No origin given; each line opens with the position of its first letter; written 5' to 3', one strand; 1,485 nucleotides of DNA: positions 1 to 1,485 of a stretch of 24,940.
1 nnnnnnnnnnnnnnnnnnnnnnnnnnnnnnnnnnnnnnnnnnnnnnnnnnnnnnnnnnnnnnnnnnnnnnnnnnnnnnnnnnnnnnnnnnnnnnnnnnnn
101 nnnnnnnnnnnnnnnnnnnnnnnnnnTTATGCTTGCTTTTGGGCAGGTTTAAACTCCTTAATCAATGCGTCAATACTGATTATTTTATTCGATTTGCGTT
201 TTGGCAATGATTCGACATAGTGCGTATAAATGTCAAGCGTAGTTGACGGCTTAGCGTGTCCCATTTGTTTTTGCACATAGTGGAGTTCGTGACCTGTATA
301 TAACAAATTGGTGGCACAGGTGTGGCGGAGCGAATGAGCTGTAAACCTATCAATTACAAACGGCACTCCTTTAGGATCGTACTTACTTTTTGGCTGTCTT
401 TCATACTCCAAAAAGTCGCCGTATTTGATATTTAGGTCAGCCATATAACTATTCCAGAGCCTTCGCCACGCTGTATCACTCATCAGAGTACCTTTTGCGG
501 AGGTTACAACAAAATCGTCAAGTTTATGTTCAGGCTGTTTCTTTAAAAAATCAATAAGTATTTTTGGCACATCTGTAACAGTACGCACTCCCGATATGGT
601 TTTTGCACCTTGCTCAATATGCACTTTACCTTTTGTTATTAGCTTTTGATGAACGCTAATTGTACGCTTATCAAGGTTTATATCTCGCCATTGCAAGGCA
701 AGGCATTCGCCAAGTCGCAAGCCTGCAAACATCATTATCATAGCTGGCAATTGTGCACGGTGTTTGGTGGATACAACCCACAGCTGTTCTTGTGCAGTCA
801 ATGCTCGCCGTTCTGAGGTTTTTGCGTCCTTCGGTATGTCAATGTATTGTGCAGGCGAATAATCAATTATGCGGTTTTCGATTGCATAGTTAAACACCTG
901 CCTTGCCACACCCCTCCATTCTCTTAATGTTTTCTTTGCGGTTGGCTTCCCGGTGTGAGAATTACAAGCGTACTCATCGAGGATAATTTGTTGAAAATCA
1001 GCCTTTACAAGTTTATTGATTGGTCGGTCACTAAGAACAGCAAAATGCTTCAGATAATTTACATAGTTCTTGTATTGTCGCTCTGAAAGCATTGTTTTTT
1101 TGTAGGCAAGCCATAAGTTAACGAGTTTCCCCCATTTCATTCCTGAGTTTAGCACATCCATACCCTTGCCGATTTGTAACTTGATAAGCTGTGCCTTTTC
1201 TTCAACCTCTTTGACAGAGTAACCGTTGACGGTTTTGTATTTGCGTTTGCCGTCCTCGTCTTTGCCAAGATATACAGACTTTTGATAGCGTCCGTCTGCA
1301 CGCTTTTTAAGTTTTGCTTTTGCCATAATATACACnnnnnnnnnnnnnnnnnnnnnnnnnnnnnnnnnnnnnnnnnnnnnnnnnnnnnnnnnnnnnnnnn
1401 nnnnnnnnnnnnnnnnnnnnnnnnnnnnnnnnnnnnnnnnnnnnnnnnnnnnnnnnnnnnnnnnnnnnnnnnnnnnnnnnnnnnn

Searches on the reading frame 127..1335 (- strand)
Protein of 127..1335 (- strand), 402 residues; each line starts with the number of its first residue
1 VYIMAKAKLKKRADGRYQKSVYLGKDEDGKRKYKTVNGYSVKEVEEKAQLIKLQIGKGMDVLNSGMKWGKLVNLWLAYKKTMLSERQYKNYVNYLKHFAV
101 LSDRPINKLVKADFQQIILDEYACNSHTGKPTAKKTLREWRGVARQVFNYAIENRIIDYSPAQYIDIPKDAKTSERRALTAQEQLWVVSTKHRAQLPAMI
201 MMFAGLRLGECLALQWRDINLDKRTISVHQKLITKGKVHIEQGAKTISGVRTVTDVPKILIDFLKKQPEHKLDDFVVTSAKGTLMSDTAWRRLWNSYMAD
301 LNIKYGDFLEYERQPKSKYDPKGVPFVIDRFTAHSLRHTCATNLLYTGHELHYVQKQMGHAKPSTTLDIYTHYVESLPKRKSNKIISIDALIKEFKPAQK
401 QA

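Call 3: search_protein_families(library=pfam, proteins=[window:127-1335:-], max_evalue=1)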
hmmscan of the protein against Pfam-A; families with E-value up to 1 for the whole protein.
window:127-1335:- (402 aa): 6 families
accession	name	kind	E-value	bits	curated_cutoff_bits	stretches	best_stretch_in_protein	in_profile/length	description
PF00589.27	Phage_integrase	-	2.2e-21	76.8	27.1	1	188-373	18-168/172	Phage integrase family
PF22022.2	Phage_int_M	-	0.0012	19.5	27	1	73-163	6-91/96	Phage integrase central domain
PF14659.12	Phage_int_SAM_3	-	0.0035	18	22.6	1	70-118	4-54/58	Phage integrase, N-terminal SAM-like domain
PF12323.14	HTH_OrfB_IS605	-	0.026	14.5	21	1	134-156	17-39/47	Helix-turn-helix domain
PF14657.12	Arm-DNA-bind_4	-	0.034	14.2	22.3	1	17-58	2-45/47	Arm DNA-binding domain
PF13102.12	Phage_int_SAM_5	-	0.11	13.3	22.3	1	85-161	22-92/98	Phage integrase SAM-like domain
